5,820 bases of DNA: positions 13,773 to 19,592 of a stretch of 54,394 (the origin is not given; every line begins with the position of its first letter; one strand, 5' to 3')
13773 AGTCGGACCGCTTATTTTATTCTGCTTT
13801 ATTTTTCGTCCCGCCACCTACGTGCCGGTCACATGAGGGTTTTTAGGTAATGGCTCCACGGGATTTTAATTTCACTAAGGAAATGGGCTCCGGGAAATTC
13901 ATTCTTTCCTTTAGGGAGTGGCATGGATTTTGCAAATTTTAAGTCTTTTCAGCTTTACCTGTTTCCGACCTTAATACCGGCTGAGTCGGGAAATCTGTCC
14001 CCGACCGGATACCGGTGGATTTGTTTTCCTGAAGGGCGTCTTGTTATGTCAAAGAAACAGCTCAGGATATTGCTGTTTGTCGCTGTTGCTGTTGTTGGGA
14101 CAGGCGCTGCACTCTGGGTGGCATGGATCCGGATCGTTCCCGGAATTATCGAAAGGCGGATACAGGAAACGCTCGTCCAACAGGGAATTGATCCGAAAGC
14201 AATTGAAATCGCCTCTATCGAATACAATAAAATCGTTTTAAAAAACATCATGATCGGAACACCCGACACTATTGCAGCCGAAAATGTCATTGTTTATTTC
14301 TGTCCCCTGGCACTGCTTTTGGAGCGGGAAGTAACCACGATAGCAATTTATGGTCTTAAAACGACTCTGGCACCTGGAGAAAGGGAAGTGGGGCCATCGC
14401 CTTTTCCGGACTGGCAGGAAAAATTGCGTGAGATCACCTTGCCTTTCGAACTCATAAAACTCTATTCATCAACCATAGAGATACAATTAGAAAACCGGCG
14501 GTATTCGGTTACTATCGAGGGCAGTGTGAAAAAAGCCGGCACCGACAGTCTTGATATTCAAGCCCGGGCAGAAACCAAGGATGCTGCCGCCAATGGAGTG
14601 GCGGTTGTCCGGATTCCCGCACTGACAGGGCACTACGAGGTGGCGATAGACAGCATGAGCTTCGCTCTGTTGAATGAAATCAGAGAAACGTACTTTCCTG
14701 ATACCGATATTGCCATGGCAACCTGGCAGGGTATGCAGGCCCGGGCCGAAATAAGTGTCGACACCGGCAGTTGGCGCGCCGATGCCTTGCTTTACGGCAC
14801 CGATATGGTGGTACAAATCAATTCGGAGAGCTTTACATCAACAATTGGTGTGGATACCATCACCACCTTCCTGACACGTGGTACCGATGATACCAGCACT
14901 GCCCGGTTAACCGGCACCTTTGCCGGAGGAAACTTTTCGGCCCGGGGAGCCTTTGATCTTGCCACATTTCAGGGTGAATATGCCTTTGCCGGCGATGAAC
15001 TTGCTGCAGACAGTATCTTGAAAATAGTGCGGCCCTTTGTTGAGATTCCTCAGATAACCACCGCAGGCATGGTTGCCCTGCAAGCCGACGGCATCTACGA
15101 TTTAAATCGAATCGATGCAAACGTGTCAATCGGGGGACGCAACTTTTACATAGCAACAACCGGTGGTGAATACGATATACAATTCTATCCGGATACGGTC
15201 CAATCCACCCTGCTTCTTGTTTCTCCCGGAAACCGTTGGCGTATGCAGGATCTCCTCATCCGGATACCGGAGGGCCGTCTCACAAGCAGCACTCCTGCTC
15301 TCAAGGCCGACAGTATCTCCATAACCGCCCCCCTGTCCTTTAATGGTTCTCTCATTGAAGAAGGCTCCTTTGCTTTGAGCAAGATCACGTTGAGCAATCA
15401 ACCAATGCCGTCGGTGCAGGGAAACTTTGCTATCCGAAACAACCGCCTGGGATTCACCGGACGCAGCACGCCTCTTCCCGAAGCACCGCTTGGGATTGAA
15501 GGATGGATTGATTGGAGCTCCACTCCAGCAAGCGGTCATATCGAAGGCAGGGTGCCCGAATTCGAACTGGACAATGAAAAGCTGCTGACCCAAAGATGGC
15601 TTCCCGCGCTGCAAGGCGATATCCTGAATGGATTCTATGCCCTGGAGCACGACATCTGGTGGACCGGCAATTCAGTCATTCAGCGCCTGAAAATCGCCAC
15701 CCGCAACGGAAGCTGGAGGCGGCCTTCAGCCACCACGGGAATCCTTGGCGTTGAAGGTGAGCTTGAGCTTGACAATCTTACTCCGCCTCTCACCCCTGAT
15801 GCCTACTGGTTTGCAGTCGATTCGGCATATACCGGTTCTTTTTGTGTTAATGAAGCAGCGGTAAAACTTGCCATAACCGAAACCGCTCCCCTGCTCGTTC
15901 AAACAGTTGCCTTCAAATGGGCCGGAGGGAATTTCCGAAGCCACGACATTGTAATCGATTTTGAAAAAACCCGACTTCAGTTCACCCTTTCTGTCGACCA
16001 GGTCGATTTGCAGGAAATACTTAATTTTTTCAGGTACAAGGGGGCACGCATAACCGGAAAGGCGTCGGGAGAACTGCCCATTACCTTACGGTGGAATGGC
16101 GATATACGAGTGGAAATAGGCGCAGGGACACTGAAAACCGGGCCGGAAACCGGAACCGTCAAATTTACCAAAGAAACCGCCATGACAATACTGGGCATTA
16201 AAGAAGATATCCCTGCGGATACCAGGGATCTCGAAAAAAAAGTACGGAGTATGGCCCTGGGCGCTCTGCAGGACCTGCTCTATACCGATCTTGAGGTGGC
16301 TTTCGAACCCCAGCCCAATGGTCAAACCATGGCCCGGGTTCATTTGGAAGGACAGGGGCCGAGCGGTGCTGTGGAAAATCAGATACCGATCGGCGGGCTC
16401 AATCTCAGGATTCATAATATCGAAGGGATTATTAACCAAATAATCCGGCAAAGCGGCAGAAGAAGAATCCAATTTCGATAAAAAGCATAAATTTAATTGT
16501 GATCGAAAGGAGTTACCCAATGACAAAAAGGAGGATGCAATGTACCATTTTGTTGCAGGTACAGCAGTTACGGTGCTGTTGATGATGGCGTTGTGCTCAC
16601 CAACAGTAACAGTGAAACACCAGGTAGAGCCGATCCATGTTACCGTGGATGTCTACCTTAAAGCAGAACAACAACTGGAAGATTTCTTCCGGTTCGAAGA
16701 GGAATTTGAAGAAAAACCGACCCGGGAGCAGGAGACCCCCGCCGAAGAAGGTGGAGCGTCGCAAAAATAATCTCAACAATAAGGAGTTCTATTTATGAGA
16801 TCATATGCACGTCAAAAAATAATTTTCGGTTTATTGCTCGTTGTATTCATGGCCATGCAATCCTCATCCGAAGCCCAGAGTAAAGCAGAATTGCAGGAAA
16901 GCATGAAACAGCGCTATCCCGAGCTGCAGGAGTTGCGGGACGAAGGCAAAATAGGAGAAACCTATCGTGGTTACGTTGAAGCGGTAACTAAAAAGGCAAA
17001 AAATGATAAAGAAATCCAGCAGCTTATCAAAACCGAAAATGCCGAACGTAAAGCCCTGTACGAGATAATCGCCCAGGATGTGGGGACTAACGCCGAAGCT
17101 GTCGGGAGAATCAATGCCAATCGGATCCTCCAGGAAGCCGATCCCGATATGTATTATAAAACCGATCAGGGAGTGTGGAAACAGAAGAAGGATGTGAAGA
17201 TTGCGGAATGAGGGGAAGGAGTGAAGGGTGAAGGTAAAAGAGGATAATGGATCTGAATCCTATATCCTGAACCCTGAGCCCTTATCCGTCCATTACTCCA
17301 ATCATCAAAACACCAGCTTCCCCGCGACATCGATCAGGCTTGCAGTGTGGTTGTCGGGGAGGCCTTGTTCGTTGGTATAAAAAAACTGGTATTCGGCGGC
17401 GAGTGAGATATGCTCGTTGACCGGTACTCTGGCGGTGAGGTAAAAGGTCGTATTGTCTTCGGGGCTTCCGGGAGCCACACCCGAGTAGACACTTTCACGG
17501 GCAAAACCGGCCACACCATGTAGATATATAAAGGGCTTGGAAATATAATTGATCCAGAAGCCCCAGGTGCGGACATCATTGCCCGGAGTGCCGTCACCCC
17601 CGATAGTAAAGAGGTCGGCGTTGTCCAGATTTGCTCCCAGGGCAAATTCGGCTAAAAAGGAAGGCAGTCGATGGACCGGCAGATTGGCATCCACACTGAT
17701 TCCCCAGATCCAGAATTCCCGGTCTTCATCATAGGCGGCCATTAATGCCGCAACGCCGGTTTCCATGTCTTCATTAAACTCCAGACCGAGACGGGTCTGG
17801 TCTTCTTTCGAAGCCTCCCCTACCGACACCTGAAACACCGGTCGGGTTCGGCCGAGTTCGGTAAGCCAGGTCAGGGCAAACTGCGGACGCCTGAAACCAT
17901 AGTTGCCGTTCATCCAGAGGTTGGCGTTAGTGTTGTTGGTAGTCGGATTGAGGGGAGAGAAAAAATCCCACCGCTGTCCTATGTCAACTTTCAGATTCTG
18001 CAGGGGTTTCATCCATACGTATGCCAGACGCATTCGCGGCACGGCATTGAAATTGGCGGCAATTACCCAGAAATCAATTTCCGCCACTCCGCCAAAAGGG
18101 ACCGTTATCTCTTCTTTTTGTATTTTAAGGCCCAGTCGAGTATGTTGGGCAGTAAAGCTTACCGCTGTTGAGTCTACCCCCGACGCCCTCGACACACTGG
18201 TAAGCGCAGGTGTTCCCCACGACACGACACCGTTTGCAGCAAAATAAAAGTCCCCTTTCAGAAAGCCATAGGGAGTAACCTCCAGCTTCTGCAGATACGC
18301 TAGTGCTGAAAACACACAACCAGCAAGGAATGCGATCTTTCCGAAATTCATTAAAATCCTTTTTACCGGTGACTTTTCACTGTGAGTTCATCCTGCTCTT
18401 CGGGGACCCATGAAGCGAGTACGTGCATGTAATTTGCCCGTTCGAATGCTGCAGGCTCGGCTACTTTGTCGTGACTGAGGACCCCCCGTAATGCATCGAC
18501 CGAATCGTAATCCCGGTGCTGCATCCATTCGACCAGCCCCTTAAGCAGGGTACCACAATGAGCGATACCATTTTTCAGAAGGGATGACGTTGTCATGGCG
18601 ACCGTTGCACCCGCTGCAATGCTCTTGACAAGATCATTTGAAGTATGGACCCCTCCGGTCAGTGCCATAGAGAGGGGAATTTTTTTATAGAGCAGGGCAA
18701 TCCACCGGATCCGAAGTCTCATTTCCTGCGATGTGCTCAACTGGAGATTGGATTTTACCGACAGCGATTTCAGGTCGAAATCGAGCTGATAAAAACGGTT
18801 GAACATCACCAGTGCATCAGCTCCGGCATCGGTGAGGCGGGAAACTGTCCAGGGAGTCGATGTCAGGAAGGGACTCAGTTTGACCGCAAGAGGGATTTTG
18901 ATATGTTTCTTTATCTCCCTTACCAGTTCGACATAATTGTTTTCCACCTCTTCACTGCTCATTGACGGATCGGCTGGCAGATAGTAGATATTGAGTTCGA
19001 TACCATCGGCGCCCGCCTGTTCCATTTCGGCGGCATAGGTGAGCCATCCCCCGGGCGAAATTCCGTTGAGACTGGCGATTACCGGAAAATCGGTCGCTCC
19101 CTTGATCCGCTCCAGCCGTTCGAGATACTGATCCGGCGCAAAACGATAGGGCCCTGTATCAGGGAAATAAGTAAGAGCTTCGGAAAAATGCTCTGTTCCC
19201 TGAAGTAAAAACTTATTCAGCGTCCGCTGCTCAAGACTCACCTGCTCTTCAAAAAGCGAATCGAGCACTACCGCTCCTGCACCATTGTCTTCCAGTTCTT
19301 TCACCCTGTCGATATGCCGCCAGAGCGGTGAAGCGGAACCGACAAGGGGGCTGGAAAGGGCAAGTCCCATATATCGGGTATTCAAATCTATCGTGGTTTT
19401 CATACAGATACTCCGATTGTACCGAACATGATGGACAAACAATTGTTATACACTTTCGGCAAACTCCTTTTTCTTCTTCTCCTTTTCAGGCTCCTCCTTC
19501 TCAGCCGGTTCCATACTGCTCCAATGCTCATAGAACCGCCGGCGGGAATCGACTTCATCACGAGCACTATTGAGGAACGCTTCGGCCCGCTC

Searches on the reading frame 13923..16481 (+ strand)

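Call 79: search_protein_families(library=pfam, proteins=[window:13923-16481:+], max_evalue=0.00001)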
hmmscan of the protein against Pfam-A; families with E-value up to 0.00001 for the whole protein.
window:13923-16481:+ (852 aa): 1 family
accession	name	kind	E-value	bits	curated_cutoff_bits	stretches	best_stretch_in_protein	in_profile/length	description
PF11739.14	YdbH-like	-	2.5e-19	70.1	26.3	1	497-814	553-854/893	Intermembrane phospholipid transport protein YdbH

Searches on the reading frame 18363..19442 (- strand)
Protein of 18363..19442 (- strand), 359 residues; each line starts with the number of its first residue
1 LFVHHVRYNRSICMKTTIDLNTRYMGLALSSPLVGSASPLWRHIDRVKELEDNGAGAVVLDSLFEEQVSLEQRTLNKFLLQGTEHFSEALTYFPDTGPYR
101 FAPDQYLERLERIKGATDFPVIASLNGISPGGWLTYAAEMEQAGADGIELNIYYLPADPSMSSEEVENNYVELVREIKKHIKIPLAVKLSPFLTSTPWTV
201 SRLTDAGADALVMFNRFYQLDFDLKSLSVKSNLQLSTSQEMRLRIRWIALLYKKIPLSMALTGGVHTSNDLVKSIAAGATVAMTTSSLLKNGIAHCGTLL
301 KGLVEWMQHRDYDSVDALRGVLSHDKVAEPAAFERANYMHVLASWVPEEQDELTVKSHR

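Call 79: search_protein_families(library=pfam, proteins=[window:18363-19442:-], max_evalue=0.00001)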
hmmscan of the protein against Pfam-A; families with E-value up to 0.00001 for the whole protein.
window:18363-19442:- (359 aa): 1 family
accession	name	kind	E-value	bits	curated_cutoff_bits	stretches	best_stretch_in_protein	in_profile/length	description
PF01180.27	DHO_dh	-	7.8e-11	42.1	27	1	112-307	85-291/291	Dihydroorotate dehydrogenase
